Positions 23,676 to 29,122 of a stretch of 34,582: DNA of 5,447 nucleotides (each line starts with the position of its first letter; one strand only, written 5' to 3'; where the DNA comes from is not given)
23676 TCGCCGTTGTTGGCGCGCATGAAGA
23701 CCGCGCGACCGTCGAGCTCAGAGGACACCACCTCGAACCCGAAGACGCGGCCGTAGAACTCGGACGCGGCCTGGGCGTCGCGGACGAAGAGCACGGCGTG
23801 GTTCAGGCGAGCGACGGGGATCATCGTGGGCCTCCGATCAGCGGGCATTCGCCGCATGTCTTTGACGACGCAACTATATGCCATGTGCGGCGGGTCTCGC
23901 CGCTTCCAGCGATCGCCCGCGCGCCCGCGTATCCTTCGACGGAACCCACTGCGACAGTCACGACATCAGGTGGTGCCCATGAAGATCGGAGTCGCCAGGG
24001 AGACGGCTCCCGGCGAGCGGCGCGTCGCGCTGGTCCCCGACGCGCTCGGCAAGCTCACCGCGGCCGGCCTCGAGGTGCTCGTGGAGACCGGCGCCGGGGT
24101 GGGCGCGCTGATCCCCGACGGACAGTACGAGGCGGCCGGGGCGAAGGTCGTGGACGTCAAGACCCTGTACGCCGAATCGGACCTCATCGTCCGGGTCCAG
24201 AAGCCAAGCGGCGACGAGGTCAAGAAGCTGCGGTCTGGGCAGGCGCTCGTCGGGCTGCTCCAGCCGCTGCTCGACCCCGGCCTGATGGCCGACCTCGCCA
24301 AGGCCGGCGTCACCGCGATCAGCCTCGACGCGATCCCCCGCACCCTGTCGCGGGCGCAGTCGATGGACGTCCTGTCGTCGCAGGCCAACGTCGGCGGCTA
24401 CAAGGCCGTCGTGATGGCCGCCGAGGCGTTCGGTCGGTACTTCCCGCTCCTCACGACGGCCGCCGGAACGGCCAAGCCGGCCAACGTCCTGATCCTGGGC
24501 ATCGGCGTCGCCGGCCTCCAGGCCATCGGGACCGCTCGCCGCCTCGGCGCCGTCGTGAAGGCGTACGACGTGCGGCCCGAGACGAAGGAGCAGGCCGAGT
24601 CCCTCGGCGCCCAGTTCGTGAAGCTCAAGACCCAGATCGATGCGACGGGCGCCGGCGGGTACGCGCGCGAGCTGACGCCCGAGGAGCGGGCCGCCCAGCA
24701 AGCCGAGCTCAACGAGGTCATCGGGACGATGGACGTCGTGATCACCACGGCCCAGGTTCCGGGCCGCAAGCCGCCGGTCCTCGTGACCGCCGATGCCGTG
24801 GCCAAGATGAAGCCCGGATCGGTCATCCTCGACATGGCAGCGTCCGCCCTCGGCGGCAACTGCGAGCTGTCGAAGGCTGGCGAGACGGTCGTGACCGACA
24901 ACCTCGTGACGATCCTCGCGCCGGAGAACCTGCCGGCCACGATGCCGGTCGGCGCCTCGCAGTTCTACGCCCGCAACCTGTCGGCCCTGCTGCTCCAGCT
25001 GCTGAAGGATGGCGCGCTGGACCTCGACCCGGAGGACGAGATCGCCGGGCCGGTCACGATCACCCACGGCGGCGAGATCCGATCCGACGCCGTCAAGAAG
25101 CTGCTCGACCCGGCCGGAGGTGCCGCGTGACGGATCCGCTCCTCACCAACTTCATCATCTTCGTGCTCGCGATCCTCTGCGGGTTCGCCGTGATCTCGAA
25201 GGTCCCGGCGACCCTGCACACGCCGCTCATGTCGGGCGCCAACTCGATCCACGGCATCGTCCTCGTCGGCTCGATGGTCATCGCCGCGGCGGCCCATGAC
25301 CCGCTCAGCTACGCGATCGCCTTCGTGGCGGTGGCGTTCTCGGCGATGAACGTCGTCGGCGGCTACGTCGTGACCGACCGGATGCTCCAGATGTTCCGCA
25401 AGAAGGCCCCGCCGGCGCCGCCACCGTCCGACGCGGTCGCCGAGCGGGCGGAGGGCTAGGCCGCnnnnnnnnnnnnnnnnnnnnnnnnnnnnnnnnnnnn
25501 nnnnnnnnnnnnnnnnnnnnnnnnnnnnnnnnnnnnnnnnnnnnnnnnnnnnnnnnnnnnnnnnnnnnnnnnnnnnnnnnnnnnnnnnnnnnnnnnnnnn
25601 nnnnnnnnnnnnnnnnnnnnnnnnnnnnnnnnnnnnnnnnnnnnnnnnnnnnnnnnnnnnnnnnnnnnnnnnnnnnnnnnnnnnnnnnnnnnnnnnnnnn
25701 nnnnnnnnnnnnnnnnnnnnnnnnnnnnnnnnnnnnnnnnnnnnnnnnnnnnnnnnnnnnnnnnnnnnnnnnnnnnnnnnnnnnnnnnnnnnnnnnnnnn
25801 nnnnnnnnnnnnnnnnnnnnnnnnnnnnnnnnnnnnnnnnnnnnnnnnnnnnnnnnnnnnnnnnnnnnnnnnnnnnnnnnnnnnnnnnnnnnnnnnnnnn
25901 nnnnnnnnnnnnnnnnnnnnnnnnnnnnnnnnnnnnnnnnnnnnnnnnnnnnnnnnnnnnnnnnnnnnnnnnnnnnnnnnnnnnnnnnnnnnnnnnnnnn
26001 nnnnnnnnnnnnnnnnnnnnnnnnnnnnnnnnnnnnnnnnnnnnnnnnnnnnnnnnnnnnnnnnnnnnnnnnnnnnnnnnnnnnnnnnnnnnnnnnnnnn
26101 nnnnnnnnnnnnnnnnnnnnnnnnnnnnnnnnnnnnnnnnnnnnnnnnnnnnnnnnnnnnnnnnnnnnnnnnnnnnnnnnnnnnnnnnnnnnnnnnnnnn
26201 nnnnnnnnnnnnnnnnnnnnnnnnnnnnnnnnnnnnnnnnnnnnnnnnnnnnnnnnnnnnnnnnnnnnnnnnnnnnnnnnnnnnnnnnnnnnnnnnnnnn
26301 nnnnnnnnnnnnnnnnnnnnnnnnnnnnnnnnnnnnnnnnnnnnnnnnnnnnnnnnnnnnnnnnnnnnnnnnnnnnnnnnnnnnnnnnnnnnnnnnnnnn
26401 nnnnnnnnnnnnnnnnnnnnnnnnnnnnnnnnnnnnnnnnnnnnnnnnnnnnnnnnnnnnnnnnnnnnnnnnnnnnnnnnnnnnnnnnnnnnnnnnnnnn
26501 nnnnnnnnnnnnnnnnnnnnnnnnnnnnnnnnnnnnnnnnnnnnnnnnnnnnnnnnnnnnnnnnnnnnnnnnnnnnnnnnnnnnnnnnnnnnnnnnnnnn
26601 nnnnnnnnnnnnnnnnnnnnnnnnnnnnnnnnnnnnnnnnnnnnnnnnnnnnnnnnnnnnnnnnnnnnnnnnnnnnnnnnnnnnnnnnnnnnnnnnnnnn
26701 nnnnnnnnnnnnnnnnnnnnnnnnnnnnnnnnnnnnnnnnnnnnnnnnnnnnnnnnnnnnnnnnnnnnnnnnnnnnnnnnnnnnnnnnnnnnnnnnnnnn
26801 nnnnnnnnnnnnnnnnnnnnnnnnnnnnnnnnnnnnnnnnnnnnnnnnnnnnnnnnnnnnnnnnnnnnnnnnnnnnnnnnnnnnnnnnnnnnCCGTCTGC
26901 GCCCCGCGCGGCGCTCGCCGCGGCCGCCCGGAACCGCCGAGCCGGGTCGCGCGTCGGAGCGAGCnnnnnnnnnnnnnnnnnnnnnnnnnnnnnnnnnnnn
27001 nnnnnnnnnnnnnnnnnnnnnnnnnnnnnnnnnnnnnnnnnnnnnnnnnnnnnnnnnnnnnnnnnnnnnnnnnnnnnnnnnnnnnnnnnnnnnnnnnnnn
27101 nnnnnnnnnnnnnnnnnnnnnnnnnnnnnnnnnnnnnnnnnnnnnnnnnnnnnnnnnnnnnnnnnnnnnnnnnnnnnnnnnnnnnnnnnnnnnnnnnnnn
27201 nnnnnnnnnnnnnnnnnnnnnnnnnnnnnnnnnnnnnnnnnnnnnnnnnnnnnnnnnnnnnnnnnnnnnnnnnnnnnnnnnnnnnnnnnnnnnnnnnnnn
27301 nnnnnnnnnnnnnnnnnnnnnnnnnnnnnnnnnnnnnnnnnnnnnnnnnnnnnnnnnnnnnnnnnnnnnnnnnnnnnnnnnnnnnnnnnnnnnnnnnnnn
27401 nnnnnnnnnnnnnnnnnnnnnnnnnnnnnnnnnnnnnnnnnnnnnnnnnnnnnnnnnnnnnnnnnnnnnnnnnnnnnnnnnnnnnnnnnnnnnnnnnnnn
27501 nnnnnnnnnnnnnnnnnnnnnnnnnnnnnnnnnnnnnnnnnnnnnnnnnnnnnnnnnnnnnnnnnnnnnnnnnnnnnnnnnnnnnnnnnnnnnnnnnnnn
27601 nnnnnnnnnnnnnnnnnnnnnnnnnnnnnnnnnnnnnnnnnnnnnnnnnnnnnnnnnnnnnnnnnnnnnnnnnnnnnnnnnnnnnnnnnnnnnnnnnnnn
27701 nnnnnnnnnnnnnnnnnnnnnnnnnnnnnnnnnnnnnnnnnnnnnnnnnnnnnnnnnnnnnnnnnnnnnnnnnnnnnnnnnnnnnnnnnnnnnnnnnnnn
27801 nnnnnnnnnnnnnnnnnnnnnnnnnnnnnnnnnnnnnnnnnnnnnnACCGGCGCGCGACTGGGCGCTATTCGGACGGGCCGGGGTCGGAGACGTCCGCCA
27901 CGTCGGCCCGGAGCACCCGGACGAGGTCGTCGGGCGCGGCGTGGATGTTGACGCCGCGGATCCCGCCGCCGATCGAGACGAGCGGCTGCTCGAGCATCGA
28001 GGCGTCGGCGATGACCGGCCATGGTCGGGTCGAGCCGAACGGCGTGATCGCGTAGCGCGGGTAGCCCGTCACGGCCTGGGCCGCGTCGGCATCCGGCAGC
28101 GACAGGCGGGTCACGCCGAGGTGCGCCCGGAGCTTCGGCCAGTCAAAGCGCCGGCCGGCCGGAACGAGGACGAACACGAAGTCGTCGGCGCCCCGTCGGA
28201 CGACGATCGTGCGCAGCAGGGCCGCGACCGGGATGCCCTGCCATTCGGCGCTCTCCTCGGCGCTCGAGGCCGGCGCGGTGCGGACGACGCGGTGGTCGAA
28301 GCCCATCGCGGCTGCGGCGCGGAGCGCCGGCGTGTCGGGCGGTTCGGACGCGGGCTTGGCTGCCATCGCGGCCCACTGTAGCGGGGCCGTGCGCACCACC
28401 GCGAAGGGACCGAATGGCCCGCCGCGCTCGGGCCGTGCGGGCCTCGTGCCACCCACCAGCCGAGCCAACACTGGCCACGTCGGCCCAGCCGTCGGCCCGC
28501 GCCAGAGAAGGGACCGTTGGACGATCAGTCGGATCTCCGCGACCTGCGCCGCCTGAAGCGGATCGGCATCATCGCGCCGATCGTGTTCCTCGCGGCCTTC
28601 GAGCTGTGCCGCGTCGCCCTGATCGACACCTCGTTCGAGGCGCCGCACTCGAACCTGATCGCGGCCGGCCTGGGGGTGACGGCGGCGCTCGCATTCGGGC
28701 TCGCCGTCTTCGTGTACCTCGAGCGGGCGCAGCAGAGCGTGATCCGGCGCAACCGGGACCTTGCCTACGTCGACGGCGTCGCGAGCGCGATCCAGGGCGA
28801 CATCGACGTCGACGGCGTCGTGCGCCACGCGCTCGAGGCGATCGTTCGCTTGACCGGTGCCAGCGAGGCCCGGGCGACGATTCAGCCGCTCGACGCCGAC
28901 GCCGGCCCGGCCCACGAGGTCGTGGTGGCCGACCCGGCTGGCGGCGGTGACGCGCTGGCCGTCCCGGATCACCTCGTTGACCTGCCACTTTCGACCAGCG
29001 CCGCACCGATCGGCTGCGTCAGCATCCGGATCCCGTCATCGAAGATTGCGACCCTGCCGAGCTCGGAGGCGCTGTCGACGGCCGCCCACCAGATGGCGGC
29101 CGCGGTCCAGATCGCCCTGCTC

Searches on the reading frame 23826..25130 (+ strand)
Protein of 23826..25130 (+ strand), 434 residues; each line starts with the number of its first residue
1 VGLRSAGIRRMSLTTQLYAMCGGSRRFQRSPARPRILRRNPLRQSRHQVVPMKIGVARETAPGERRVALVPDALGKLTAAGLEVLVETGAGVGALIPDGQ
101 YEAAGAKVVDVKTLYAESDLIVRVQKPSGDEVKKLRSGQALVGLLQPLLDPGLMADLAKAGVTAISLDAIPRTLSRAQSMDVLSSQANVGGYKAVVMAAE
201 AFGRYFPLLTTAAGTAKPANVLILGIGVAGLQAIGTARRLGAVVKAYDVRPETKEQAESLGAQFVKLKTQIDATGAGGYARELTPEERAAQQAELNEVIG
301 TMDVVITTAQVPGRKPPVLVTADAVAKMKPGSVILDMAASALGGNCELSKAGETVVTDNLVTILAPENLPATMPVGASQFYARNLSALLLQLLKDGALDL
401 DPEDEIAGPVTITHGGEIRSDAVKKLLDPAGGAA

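Call 16: search_protein_families(library=pfam, proteins=[window:23826-25130:+], max_evalue=0.01)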
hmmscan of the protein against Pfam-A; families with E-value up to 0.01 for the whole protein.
window:23826-25130:+ (434 aa): 4 families
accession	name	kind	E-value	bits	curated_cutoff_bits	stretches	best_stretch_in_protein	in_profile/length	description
PF01262.27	AlaDh_PNT_C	-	4e-59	200.1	23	1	194-419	1-212/214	Alanine dehydrogenase/PNT, C-terminal domain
PF05222.21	AlaDh_PNT_N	-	1.8e-40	138.8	30.4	1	55-189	1-135/136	Alanine dehydrogenase/PNT, N-terminal domain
PF02826.25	2-Hacid_dh_C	-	1.6e-08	34.5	25.1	0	219-270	37-88/178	D-isomer specific 2-hydroxyacid dehydrogenase, NAD binding domain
PF14282.11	FlxA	-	0.0034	17.9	26.3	1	252-307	14-66/101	FlxA-like protein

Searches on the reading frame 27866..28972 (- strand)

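Call 16: search_protein_families(library=pfam, proteins=[window:27866-28972:-], max_evalue=0.01)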
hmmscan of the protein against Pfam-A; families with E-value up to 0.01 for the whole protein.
window:27866-28972:- (368 aa): 1 family
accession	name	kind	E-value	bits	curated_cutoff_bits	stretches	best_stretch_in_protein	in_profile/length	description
PF04073.20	tRNA_edit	-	1.4e-23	83.8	25.5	1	233-352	2-122/123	Aminoacyl-tRNA editing domain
